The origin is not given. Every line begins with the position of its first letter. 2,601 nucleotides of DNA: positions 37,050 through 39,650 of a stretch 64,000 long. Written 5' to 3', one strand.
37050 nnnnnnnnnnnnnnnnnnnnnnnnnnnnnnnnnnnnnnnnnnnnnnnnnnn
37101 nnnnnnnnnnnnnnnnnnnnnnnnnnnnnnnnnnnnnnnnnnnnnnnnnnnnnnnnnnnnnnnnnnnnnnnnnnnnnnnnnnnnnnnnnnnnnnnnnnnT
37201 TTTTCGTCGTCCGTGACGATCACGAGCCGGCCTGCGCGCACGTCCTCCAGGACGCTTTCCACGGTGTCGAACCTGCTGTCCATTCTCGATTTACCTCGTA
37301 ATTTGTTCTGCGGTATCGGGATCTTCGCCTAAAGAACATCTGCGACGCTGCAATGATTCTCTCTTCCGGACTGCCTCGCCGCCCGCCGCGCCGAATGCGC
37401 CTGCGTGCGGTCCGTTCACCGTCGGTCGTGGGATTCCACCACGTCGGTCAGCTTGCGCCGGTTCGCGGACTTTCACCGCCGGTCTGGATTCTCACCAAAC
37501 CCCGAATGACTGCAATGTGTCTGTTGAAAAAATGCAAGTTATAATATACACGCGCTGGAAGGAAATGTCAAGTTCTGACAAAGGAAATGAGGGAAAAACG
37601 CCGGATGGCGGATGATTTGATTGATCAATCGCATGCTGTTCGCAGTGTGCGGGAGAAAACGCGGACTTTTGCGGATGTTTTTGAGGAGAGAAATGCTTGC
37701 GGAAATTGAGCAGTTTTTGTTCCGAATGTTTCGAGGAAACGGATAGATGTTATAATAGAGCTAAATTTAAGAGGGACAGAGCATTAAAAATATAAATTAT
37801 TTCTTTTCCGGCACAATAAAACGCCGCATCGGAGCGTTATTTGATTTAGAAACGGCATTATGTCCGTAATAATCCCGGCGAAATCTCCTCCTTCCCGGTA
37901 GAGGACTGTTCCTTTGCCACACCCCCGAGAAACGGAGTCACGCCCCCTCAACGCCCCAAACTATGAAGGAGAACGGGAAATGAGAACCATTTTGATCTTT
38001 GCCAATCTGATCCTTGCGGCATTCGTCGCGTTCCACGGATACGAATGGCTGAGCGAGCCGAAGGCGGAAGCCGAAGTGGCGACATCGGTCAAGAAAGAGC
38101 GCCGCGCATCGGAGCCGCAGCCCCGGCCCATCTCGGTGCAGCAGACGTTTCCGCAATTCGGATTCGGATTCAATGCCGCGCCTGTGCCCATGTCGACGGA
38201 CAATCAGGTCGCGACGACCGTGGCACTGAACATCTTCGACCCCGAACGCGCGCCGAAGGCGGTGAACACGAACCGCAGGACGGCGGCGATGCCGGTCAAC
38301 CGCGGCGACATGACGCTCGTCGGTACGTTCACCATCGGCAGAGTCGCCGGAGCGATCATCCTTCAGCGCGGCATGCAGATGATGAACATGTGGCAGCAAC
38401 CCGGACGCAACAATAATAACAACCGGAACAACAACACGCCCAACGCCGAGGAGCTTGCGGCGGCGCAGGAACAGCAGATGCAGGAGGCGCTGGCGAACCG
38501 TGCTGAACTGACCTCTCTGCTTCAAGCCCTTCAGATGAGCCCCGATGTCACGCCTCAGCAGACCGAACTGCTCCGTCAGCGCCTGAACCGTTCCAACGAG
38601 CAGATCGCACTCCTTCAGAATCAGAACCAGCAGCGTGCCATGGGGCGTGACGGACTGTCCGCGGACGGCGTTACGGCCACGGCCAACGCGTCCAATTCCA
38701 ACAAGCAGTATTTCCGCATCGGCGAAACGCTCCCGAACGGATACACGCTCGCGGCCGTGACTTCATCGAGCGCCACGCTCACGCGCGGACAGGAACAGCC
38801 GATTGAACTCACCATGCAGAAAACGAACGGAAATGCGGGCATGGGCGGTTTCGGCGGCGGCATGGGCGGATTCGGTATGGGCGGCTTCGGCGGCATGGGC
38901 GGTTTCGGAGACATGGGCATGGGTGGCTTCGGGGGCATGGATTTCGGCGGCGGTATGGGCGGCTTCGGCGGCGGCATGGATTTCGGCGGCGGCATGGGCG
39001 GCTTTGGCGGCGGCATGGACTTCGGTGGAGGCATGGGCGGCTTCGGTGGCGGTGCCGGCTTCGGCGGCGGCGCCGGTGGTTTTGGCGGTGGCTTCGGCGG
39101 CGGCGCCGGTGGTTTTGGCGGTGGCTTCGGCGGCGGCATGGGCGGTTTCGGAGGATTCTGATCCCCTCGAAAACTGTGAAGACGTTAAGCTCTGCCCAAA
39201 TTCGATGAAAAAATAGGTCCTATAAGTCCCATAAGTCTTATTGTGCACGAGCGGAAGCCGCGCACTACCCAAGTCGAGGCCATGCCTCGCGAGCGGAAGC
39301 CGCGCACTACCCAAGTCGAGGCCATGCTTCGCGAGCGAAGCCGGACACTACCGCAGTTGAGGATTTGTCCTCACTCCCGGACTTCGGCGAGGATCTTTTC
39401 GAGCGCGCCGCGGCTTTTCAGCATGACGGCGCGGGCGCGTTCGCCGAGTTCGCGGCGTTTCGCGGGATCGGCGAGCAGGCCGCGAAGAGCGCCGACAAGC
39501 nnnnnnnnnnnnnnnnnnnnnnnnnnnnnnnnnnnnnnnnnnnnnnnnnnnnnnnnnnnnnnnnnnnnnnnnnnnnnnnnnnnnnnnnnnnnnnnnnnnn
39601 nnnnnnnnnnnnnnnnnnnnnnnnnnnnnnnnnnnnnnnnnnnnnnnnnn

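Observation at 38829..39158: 110-residue C-terminal tail composed only of Gly, Met, Phe, Asp and Ala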

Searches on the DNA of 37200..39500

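Call 29: search_rna_families(source=window, start=37200, end=39500, threshold=evalue, max_evalue=1)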
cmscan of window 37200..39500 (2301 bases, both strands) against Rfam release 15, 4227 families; matches with E-value up to 1: 1.
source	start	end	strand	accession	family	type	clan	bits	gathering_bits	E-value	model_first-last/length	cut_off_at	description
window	37350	37513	-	RF00050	FMN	Cis-reg; riboswitch;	-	70.6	66.2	2.1e-15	1-138/138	no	FMN riboswitch aptamer (RFN element)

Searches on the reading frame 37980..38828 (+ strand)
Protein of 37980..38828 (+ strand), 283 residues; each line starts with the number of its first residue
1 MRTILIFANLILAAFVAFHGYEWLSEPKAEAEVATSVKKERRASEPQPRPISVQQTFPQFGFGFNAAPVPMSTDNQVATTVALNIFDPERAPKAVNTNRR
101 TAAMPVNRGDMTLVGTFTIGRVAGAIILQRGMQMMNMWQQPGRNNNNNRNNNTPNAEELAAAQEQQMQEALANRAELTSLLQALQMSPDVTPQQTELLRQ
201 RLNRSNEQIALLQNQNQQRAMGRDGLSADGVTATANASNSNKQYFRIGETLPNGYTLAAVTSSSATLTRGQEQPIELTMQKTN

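Call 7: search_protein_families(library=pfam, proteins=[window:37980-38828:+], max_evalue=10)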
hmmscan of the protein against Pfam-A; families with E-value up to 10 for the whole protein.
window:37980-38828:+ (283 aa): 6 families
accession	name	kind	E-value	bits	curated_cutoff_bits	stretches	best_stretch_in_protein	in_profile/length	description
PF11356.14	T2SSC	-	8.7e-05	22.8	27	2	75-133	44-104/141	Type II secretion system protein C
PF23893.1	Y4YQ_C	-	0.018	15.3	27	1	241-272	18-49/53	Uncharacterised protein Y4YQ C-terminal domain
PF25572.1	TPR_ZSWIM8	-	0.036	14.1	27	1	132-228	92-181/210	ZSWIM8, TPR repeats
PF23161.1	HTH_RNase_II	-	0.68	11.2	24.7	1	161-237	5-78/95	Double HTH domain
PF20153.4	DUF6535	-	7.6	6.8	23.9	1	1-37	23-61/177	Family of unknown function (DUF6535)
PF03153.18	TFIIA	-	9.2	6.6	36.2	0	79-234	82-221/415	Transcription factor IIA, alpha/beta subunit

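Call 8: search_protein_families(library=ncbifam, proteins=[window:37980-38828:+], max_evalue=10)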
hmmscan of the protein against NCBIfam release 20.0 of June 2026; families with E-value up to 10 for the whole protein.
window:37980-38828:+ (283 aa): 1 family
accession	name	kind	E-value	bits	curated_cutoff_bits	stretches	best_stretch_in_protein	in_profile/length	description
NF045624.1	filament_FraC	equivalog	0.03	14.3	100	1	113-187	88-159/170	filament integrity protein FraC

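Call 9: find_homologous_proteins(query=window:37980-38828:+, max_evalue=0.001)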
Query window:37980-38828:+ (283 aa): 81 proteins with E <= 0.001 among 3380 candidates.
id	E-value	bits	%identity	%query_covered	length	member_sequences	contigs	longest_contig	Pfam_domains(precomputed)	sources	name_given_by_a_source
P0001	9.6e-149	512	88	100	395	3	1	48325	-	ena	-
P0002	1.2e-143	495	86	100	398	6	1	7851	-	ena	-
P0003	7.3e-143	493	85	100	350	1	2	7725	-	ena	-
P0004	3.1e-135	468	80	100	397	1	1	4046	PF11356.15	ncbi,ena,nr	ncbi:MAG: hypothetical protein IKP09_02785 [Lentisphaeria bacterium]|nr:hypothetical protein [Lentis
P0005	6.7e-134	463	84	100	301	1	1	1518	-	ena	-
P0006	2.6e-133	461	83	100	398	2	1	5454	PF11356.15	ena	-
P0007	6.7e-133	460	80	100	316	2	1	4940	PF11356.15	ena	-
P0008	4.1e-131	454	79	100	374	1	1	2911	PF11356.15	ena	-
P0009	8.7e-131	453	79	100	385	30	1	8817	PF11356.15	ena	-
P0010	1.1e-129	449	78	100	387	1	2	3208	PF11356.15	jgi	jgi:hypothetical protein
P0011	1.6e-129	449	78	100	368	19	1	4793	-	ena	-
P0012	2.9e-129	448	79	100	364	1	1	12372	PF11356.15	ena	-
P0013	6.0e-129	447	79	100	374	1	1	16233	PF11356.15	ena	-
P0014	3.1e-128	445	79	100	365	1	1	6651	-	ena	-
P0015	6.4e-128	444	77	100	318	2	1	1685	PF11356.15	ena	-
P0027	1.9e-118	413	73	99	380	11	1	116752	PF11356.15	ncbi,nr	ncbi:MAG: hypothetical protein PUC15_08405 [Lentisphaeria bacterium]|nr:hypothetical protein [Lentis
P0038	2.8e-94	334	66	99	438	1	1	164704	-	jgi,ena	-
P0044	9.6e-91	322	64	99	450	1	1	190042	-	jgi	jgi:hypothetical protein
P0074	7.7e-11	60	31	99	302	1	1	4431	-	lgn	-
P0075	3.3e-10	58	29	74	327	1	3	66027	-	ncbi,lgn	-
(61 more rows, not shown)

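Call 13: find_encoding_contigs(protein=P0044, flank=10000, max_places=2)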
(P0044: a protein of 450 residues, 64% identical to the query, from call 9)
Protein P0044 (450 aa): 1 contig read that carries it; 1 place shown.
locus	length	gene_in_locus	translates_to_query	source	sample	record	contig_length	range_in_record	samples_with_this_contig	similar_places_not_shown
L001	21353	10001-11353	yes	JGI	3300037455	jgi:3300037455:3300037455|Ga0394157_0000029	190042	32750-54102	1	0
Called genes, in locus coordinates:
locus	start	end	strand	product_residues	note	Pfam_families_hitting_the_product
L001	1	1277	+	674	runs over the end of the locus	-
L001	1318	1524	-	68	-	-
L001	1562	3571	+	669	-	PF00664:ABC_membrane, PF00005:ABC_tran, PF02463:SMC_N (weak)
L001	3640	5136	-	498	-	PF00149:Metallophos, PF09587:PGA_cap (weak), PF02872:5_nucleotid_C (weak)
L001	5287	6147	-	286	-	-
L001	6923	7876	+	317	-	-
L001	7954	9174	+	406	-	-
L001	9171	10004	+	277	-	-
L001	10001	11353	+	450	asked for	-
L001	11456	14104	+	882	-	PF21305:type_II_gspD_N0 (weak), PF03958:Secretin_N (weak), PF00263:Secretin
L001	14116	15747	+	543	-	PF00437:T2SSE, PF13401:AAA_22 (faint)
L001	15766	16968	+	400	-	PF00482:T2SSF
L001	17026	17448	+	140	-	PF08334:T2SSG, PF22434:PilW_C (weak)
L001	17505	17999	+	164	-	-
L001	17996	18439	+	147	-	PF07963:N_methyl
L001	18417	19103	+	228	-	-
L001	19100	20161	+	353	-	-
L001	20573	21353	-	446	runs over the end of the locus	PF04616:Glyco_hydro_43, PF03422:CBM_6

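Call 14: find_encoding_contigs(protein=P0075, flank=10000, max_places=3)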
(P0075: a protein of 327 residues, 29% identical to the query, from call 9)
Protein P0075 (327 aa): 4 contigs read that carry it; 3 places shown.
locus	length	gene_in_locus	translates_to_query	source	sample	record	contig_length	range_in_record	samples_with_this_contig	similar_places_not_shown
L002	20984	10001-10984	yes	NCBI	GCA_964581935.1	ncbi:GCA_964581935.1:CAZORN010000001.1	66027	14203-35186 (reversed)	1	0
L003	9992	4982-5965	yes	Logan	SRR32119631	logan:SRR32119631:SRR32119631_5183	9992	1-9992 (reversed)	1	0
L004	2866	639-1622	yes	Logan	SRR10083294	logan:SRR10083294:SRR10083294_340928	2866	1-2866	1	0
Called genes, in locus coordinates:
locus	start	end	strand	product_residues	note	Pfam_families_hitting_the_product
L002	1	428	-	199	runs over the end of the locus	PF01327:Pep_deformylase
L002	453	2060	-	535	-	PF00749:tRNA-synt_1c, PF19269:Anticodon_2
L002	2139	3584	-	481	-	PF02321:OEP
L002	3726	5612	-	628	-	PF22745:Nlig-Ia, PF01653:DNA_ligase_aden, PF03120:OB_DNA_ligase, PF12826:HHH_2 (weak), PF14520:HHH_5, PF00533:BRCT (weak)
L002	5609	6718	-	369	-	-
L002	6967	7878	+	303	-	-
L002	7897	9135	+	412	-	-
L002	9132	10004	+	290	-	-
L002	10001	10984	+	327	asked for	-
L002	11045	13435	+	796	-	PF21305:type_II_gspD_N0 (weak), PF03958:Secretin_N (weak), PF00263:Secretin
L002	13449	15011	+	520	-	PF05157:MshEN (weak), PF00437:T2SSE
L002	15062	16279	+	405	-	PF28597:T2SSF_N (weak), PF00482:T2SSF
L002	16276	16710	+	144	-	PF08334:T2SSG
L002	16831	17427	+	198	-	-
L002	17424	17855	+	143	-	PF07963:N_methyl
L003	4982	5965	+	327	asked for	-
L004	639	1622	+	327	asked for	-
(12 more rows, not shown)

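Call 18: find_encoding_contigs(protein=P0027, flank=10000, max_places=2)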
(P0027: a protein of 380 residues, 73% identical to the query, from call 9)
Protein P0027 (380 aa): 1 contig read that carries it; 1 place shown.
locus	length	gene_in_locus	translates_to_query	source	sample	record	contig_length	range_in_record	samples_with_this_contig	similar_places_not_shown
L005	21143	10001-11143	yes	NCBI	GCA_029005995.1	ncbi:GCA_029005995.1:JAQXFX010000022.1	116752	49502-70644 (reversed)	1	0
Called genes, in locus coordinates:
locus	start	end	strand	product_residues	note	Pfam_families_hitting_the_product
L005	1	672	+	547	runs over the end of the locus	-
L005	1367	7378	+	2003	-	-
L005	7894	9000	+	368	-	PF13280:WYL, PF25583:WCX (weak)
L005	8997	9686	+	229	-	PF02525:Flavodoxin_2, PF03358:FMN_red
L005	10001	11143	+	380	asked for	PF11356:T2SSC (faint)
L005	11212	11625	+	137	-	-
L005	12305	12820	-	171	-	PF25206:DUF7836 (faint)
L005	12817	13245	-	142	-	-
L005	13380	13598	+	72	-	-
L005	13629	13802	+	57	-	-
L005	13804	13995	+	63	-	-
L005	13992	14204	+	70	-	PF12728:HTH_17 (weak)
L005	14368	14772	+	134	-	-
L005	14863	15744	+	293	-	-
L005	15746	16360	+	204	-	-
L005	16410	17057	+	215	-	-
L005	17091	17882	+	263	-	-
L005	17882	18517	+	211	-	-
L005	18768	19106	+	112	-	-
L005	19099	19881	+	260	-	PF24161:CCDC39 (weak)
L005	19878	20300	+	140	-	-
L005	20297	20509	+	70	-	-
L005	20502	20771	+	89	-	-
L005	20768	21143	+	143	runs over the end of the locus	-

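Call 19: find_encoding_contigs(protein=P0038, flank=10000, max_places=2)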
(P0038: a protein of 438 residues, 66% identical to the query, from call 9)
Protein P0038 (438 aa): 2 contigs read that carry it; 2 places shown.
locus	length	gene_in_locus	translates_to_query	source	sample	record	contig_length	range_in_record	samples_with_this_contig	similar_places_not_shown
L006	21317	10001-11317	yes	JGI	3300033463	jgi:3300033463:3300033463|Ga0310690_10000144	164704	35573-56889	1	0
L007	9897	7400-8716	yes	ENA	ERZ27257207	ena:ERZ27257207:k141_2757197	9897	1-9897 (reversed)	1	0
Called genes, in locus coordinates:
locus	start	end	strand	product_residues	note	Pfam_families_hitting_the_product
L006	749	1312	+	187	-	PF01765:RRF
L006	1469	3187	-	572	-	PF01368:DHH, PF02272:DHHA1, PF17768:RecJ_OB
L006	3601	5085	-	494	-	PF00149:Metallophos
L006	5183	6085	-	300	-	PF00702:Hydrolase (weak)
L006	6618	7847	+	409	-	-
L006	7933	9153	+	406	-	-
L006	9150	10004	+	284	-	-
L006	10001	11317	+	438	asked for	-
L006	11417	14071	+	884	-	PF21305:type_II_gspD_N0 (weak), PF03958:Secretin_N (weak), PF00263:Secretin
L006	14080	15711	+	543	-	PF00437:T2SSE, PF13401:AAA_22 (faint)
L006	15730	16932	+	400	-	PF00482:T2SSF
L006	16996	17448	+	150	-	PF08334:T2SSG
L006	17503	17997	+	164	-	-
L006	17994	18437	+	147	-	PF07963:N_methyl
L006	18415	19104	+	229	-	-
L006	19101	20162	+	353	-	-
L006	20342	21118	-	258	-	PF04055:Radical_SAM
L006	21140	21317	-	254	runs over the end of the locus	PF02659:Mntp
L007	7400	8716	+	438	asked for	-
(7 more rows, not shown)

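Call 38: find_homologous_proteins(query=L001:11456-14101:+, max_evalue=1e-50)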
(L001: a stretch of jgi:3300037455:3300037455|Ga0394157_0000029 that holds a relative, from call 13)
Query L001:11456-14101:+ (882 aa): 131 proteins with E <= 1e-50 among 8000 candidates; the best 120 are listed.
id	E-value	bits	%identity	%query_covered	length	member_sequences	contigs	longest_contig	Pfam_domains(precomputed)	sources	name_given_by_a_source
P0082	0.0e+0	1929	100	100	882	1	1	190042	PF21305.3,PF03958.23,PF00263.27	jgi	jgi:type II secretion system protein D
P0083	0.0e+0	1818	94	100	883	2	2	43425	PF21305.3,PF03958.23,PF00263.27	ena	-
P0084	0.0e+0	1753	90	100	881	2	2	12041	PF21305.3,PF03958.23,PF00263.27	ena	-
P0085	0.0e+0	1749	90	100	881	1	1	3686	PF21305.3,PF03958.23,PF00263.27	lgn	-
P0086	0.0e+0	1731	90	100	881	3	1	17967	PF21305.3,PF03958.23,PF00263.27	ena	-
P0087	0.0e+0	1722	89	100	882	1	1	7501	PF21305.3,PF03958.23,PF00263.27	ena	-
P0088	0.0e+0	1720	88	100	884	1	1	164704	PF21305.3,PF03958.23,PF00263.27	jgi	-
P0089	0.0e+0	1716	88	100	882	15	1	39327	PF21305.3,PF03958.23,PF00263.27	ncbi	-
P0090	0.0e+0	1706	88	100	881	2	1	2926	PF21305.3,PF03958.23,PF00263.27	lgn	-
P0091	0.0e+0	1704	87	100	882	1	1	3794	PF21305.3,PF03958.23,PF00263.27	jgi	jgi:type II secretion system protein D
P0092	0.0e+0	1704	88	100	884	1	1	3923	PF21305.3,PF03958.23,PF00263.27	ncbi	-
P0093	0.0e+0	1700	87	100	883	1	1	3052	PF21305.3,PF03958.23,PF00263.27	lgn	-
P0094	0.0e+0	1696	87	100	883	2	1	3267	PF21305.3,PF03958.23,PF00263.27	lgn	-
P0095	0.0e+0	1696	87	100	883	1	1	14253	PF21305.3,PF03958.23,PF00263.27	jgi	-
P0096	0.0e+0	1695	87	100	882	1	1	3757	PF21305.3,PF03958.23,PF00263.27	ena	-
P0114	0.0e+0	1636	84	100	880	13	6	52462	PF21305.3,PF03958.23,PF00263.27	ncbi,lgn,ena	-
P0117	0.0e+0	1604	84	100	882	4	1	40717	PF21305.3,PF03958.23,PF00263.27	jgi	jgi:type II secretion system protein D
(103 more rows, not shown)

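Call 39: find_encoding_contigs(protein=P0114, flank=7000, max_places=3)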
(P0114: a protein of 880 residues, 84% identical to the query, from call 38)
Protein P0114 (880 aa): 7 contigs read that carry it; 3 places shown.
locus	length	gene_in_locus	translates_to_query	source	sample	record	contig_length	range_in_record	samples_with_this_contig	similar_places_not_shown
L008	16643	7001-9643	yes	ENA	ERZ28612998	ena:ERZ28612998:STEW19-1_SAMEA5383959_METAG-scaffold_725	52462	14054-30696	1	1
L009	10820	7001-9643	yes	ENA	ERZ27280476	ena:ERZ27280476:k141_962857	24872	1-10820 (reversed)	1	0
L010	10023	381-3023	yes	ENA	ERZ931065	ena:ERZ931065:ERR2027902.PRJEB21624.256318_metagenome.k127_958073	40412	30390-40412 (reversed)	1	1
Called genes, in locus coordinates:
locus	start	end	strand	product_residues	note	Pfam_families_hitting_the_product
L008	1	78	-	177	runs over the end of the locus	-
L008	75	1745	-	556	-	PF00149:Metallophos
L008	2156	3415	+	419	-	-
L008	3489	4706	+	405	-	-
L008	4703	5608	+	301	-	-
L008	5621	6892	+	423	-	-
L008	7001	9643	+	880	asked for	PF21305:type_II_gspD_N0 (weak), PF03958:Secretin_N (weak), PF00263:Secretin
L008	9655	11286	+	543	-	PF05157:MshEN (faint), PF00437:T2SSE, PF13401:AAA_22 (faint)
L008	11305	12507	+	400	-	PF28597:T2SSF_N (faint), PF00482:T2SSF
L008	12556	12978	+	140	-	PF08334:T2SSG, PF22434:PilW_C (weak)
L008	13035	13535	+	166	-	-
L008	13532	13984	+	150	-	-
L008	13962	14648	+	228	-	-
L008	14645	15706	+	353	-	-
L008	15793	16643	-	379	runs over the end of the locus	-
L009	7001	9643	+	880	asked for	PF21305:type_II_gspD_N0 (weak), PF03958:Secretin_N (weak), PF00263:Secretin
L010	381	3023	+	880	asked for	PF21305:type_II_gspD_N0 (weak), PF03958:Secretin_N (weak), PF00263:Secretin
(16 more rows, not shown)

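Call 40: find_encoding_contigs(protein=P0117, flank=7000, max_places=2)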
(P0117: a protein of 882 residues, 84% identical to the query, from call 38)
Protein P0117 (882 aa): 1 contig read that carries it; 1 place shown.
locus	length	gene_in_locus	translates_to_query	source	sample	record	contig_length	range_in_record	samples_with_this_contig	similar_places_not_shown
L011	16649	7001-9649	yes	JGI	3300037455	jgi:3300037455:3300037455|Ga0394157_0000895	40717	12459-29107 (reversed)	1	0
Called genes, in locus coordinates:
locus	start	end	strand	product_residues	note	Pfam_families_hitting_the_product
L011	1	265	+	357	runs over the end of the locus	-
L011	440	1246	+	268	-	PF00753:Lactamase_B, PF23023:Anti-Pycsar_Apyc1 (faint), PF12706:Lactamase_B_2 (weak)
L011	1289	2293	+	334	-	-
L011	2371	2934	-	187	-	PF02417:Chromate_transp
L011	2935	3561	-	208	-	PF02417:Chromate_transp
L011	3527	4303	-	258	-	PF02001:DUF134, PF08281:Sigma70_r4_2 (weak), PF02579:Nitro_FeMo-Co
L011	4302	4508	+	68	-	-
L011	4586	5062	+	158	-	PF12802:MarR_2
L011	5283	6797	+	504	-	-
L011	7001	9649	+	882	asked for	PF21305:type_II_gspD_N0 (weak), PF03958:Secretin_N (weak), PF00263:Secretin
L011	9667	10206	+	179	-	PF00583:Acetyltransf_1 (weak), PF13508:Acetyltransf_7 (weak)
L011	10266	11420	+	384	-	PF25917:BSH_RND, PF25973:BSH_CzcB (weak), PF25881:HH_YBHG (weak), PF25876:HH_MFP_RND (weak), PF25885:HH_EMRA, PF25944:Beta-barrel_RND, PF25954:Beta-barrel_RND_2 (weak), PF25989:YknX_C, +3 more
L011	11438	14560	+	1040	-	PF00873:ACR_tran, PF03176:MMPL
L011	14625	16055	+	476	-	PF02321:OEP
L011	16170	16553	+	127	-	-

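Call 63: predict_structure(alignment_id=A3)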
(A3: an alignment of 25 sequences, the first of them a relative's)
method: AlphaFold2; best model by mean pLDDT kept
length: 302 residues; sequences in the alignment: 25
mean_pLDDT: 61.0   pTM: 0.35
mean pLDDT of the five models: 61.0, 61.0, 60.8, 59.7, 59.7
residues with pLDDT >= 90: 66; 70-90: 43; 50-70: 42; < 50: 151
segments of 3 or more residues with pLDDT < 50: 30-59, 72-74, 78-90, 123-127, 129-166, 215-230, 259-302
pLDDT, mean of each block of 10 residues (from residue 1): 91 89 63 40 41 40 62 50 42 82 94 73 46 39 37 39 52 93 93 94 89 50 39 76 88 65 41 41 42 43 44
secondary structure, 60 per line:
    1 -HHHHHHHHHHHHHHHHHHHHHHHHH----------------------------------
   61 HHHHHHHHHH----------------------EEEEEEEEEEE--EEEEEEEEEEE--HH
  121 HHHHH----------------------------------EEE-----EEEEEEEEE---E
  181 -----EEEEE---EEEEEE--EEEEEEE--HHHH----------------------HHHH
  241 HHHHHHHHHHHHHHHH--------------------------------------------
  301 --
elements in order: H2-26 H61-70 E93-103 E106-116 H119-125 E160-162 E168-176 E186-190 E194-199 E202-208 H211-214 H237-256

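Call 65: search_protein_families(library=pfam, proteins=[L006:6618-7844:+, L006:7933-9150:+, L006:9150-10001:+, L005:11212-11622:+, L011:5283-6794:+], max_evalue=0.01)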
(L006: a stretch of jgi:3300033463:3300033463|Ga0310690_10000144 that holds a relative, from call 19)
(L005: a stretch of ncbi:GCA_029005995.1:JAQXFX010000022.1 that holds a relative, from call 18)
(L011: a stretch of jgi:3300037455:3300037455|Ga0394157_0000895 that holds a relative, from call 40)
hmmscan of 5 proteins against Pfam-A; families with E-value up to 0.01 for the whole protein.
L006:6618-7844:+ (409 aa): 0 families

L006:7933-9150:+ (406 aa): 0 families

L006:9150-10001:+ (284 aa): 0 families

L005:11212-11622:+ (137 aa): 0 families

L011:5283-6794:+ (504 aa): 0 families

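Call 82: search_protein_representatives(protein=window:37980-38828:+)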
Query: 283 residues. Proteins with E-value up to 0.001 (for the whole library): 101; up to 1e-10: 22; up to 1e-30: 4. The best 101 are listed.
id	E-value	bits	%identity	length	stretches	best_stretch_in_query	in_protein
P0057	4.8e-82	291.8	61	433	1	1-281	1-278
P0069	2.9e-50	187.7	59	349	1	72-281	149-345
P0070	2.1e-46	175.1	88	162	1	137-252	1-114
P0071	2.8e-46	174.6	66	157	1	1-167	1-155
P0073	5.4e-26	108.2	67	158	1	135-232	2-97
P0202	5.9e-24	101.5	80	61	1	1-61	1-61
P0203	5.4e-19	85.3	40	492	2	143-282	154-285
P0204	7.3e-19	84.9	40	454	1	71-282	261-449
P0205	1.0e-18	84.3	38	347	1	1-278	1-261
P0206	1.4e-13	67.5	34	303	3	1-136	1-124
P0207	2.2e-13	66.9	56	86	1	1-70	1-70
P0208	4.5e-13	65.9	38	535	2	165-268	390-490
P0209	1.5e-12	64.2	38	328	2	1-133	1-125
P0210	1.5e-12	64.1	47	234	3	154-215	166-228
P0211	3.2e-12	63.1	41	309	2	232-278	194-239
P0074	2.5e-11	60.2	44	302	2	2-149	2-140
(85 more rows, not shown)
